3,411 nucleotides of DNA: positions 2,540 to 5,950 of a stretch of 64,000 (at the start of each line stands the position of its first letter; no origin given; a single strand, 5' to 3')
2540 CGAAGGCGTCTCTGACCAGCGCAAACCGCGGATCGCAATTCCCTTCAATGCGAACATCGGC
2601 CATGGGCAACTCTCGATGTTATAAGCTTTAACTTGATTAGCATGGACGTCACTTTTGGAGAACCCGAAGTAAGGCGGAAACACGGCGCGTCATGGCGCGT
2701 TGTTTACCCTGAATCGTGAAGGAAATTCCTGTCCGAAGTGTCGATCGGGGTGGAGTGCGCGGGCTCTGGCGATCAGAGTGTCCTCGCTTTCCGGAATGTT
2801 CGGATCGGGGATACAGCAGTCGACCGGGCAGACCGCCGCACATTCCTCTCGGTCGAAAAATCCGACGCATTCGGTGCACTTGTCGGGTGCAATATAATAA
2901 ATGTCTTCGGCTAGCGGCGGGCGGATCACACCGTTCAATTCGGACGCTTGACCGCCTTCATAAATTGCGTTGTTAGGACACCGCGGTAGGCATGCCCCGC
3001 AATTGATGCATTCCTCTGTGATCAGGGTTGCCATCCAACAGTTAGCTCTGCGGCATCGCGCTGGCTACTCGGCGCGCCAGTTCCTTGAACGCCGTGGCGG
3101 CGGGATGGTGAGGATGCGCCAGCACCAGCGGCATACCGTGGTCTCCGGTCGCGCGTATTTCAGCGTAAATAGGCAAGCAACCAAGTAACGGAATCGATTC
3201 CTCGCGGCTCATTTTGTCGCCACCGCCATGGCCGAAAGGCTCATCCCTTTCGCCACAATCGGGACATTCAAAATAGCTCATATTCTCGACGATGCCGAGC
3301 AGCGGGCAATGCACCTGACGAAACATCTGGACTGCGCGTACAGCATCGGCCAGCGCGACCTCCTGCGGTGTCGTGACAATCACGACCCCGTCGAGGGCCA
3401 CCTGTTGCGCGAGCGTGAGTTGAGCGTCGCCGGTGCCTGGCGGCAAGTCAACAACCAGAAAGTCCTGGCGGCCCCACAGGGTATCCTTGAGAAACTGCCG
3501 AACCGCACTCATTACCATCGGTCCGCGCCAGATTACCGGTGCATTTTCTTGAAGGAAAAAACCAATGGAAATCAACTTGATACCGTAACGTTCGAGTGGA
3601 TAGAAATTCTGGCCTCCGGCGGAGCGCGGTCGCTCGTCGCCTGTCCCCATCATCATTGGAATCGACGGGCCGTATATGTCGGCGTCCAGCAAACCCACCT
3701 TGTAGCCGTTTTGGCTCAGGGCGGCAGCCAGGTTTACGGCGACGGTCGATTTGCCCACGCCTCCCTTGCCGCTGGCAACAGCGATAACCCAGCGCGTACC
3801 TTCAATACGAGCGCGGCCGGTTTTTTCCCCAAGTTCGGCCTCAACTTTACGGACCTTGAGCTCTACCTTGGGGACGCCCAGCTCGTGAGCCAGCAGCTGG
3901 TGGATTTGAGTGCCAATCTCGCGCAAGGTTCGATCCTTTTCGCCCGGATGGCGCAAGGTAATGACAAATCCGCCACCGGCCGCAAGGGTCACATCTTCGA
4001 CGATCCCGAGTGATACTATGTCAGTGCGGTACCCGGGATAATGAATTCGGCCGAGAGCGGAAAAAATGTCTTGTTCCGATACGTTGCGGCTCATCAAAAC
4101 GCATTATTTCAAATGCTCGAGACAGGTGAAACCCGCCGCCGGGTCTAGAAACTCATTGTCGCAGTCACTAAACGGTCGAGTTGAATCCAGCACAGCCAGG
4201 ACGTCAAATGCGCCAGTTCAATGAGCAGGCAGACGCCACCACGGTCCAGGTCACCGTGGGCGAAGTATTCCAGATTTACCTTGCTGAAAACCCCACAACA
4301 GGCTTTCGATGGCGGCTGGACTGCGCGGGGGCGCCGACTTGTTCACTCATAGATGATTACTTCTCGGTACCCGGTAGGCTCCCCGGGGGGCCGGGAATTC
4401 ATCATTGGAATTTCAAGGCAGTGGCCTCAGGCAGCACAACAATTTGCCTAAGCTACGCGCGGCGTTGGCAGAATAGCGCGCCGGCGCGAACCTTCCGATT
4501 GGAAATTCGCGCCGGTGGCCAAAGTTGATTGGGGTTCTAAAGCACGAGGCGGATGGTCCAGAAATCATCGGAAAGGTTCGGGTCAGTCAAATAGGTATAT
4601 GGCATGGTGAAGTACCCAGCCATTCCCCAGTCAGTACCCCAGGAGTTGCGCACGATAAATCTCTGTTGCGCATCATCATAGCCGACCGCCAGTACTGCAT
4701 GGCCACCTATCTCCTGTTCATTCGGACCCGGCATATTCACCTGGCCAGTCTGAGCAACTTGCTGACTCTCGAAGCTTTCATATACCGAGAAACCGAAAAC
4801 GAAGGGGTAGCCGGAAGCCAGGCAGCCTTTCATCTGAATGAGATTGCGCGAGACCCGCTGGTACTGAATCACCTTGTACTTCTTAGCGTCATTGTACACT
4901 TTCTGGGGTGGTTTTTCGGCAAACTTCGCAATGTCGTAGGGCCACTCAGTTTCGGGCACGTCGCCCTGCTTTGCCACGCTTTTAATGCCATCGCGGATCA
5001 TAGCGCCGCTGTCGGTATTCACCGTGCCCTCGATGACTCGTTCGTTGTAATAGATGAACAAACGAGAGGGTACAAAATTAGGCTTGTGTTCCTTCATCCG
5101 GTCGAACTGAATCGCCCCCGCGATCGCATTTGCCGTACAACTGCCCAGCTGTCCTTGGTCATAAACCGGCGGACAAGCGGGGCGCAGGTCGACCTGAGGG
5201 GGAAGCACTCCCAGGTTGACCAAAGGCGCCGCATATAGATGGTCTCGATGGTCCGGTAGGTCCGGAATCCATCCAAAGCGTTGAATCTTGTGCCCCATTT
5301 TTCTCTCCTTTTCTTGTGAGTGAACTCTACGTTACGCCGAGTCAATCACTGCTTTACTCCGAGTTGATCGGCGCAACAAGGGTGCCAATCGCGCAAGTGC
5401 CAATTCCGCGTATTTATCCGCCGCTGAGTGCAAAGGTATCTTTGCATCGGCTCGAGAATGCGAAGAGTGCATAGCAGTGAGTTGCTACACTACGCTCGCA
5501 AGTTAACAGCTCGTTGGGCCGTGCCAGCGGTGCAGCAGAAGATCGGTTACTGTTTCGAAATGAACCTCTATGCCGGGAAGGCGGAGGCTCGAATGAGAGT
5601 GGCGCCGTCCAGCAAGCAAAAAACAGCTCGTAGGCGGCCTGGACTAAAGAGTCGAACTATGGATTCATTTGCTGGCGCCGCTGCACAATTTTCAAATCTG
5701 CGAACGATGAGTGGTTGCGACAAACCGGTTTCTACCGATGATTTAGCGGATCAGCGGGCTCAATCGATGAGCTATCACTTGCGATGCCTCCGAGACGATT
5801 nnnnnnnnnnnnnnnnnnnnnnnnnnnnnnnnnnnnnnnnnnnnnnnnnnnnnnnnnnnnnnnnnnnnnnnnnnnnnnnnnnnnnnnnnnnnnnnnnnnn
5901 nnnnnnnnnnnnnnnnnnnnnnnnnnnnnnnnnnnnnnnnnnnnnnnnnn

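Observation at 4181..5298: Convergent pair: cytoplasmic chagasin-family inhibitor and a prodomain-less papain-like peptidase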

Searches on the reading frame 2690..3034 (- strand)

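Call 3: search_protein_families(library=pfam, proteins=[window:2690-3034:-], max_evalue=0.01)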
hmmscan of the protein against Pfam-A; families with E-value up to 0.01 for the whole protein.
window:2690-3034:- (114 aa): 10 families
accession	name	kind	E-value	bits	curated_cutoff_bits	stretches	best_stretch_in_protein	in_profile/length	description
PF12838.12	Fer4_7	-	6.9e-09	36.5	27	1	9-73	2-52/52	4Fe-4S dicluster domain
PF13187.11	Fer4_9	-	3.3e-07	30.7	27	1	8-72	1-50/52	4Fe-4S dicluster domain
PF00037.32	Fer4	-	4.8e-07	29.8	21.1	1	4-25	3-24/24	4Fe-4S binding domain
PF13237.11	Fer4_10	-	6.1e-05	23.3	25.5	1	5-70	5-53/53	4Fe-4S dicluster domain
PF13183.11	Fer4_8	-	0.00046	21.1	27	1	7-72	3-67/68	4Fe-4S dicluster domain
PF25160.1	LdpA_Fe-S-bd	-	0.00079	19.6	27.6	1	4-26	23-45/49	LdpA Fe-S cluster-binding domain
PF12797.12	Fer4_2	-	0.00092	19.5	24.5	1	6-20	7-21/22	4Fe-4S binding domain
PF12798.12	Fer4_3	-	0.0026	18.9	27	1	9-23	1-15/15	4Fe-4S binding domain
PF12800.12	Fer4_4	-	0.004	17.8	24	0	6-21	1-16/17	4Fe-4S binding domain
PF14697.11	Fer4_21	-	0.0071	16.9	35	0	5-75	4-57/59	4Fe-4S dicluster domain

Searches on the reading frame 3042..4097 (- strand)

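Call 3: search_protein_families(library=pfam, proteins=[window:3042-4097:-], max_evalue=0.01)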
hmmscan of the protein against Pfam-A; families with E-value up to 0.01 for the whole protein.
window:3042-4097:- (351 aa): 12 families
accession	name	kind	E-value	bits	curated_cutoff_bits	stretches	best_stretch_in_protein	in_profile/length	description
PF10609.15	ParA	-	4.3e-100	334.6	27.1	1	103-344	4-245/246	NUBPL iron-transfer P-loop NTPase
PF01656.29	CbiA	-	1.4e-13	51.3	25.4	1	105-251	1-54/125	CobQ/CobB/MinD/ParA nucleotide binding domain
PF13614.12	AAA_31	-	3.7e-12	47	27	1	104-141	3-40/177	AAA domain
PF09140.17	MipZ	-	4.8e-08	33.1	20.7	1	104-153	2-51/262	ATPase MipZ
PF02374.21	ArsA_ATPase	-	1e-06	28.6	24.3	1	107-140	5-38/305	Anion-transporting ATPase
PF00142.24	Fer4_NifH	-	1.6e-06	28.2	25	1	109-145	6-42/271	4Fe-4S iron sulfur cluster binding proteins, NifH/frxC family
PF13500.12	AAA_26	-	7.2e-06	26.4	27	0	224-312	118-192/198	AAA domain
PF16575.11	CLP1_P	-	0.0012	19.1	26.6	1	110-146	1-37/188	mRNA cleavage and polyadenylation factor CLP1 P-loop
PF07015.17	VirC1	-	0.0013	18.6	24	1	105-141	4-40/231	VirC1 protein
PF25199.1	nSTAND_NTPase5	-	0.0016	18.7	34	1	83-140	22-79/145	Novel STAND NTPase 5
PF03308.22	MeaB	-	0.0056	16.1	23.1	1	81-140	18-70/273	Methylmalonyl Co-A mutase-associated GTPase MeaB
PF01583.26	APS_kinase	-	0.0078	16.7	21.1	0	108-140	7-39/152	Adenylylsulphate kinase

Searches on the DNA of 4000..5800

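Call 51: search_rna_families(source=window, start=4000, end=5800, threshold=evalue, max_evalue=1)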
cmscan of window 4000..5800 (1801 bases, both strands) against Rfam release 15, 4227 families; matches with E-value up to 1: 1.
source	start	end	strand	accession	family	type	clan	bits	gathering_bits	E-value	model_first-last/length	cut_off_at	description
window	4867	4999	+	RF02110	DLEU2_6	Gene; lncRNA;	-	24.3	60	0.1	1-135/135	no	Deleted in lymphocytic leukemia 2 conserved region 6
